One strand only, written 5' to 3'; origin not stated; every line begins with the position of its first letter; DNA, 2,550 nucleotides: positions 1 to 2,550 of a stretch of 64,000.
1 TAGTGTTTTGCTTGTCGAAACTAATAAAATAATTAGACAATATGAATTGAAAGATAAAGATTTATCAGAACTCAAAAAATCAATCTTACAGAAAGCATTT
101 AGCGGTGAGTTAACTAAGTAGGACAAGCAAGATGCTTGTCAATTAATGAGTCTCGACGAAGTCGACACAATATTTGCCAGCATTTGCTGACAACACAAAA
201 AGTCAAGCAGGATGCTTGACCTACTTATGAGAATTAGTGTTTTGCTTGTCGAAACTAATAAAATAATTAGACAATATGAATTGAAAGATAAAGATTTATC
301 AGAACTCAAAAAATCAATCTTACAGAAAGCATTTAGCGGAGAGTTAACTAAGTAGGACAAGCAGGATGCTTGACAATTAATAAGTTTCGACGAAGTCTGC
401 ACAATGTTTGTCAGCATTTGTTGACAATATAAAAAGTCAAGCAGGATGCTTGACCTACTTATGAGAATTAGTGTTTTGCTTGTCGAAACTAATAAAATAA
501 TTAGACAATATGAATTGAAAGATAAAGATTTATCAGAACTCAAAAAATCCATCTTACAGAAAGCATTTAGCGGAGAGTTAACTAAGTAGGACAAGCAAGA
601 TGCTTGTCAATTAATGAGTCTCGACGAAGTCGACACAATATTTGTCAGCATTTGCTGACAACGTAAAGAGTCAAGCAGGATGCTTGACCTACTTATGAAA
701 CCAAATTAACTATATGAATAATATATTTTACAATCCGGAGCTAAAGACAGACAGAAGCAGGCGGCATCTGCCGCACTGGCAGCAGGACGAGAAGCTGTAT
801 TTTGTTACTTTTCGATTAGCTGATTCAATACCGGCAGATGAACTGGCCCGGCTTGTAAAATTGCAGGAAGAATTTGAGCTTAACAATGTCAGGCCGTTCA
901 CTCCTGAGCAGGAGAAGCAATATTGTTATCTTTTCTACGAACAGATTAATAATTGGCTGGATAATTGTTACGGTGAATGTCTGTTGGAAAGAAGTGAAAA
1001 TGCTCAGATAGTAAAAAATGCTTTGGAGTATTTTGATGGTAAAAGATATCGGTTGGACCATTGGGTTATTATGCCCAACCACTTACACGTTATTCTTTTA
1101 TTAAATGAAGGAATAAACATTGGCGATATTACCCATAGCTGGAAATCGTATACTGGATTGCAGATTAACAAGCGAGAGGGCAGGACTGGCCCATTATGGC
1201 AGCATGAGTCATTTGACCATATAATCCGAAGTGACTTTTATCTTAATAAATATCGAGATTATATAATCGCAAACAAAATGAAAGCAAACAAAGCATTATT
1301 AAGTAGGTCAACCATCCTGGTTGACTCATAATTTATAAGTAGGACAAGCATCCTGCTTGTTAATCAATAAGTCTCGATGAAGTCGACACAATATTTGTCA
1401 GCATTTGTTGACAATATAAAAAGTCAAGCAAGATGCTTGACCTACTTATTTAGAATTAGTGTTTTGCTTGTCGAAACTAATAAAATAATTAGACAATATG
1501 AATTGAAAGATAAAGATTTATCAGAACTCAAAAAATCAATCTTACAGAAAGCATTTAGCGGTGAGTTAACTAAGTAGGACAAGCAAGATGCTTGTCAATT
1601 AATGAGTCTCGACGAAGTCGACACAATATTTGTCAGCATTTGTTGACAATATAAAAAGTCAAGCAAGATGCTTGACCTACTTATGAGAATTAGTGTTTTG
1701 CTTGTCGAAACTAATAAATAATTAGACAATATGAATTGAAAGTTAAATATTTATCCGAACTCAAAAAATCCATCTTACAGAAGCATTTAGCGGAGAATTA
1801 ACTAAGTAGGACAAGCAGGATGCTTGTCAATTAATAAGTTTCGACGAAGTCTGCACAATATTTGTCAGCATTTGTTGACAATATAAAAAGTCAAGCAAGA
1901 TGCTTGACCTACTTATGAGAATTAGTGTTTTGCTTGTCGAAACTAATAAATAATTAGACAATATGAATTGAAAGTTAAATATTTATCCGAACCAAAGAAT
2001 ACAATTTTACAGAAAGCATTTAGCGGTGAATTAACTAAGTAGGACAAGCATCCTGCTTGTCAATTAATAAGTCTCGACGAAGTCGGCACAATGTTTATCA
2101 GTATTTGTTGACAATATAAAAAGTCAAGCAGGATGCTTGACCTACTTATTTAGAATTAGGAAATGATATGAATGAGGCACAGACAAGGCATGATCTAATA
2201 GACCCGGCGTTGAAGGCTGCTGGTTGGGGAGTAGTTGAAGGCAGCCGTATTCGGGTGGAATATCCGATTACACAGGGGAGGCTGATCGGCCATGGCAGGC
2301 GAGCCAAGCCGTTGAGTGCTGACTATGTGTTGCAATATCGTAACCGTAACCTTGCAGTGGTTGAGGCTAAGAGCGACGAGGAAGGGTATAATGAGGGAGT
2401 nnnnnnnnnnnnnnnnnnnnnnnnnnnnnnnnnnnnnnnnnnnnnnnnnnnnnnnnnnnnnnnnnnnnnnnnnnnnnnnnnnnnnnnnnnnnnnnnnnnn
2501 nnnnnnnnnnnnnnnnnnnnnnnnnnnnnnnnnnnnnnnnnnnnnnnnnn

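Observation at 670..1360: RAYT-type Y1 transposase flanked by inverted GTAG-hairpin REPs, sitting in one slot of the array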

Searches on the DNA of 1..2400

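Call 60: search_rna_families(source=window, start=1, end=2400, threshold=evalue, max_evalue=1)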
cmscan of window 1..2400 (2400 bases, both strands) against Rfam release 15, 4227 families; matches with E-value up to 1: 4.
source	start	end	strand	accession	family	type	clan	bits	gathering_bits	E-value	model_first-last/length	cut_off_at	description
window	2028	2154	-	RF04118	MIR9481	Gene; miRNA;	-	38.4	130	5.6e-06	1-135/135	no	MIR9481 microRNA precursor family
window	84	149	+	RF00749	mir-208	Gene; miRNA;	-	20.1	56.4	0.27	1-77/77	no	mir-208 microRNA precursor family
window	1540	1605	+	RF00749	mir-208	Gene; miRNA;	-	20.1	56.4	0.27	1-77/77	no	mir-208 microRNA precursor family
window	1212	1271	+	RF01941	MIR1223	Gene; miRNA;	-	18.1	77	0.96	21-82/102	no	MIR1223 microRNA precursor family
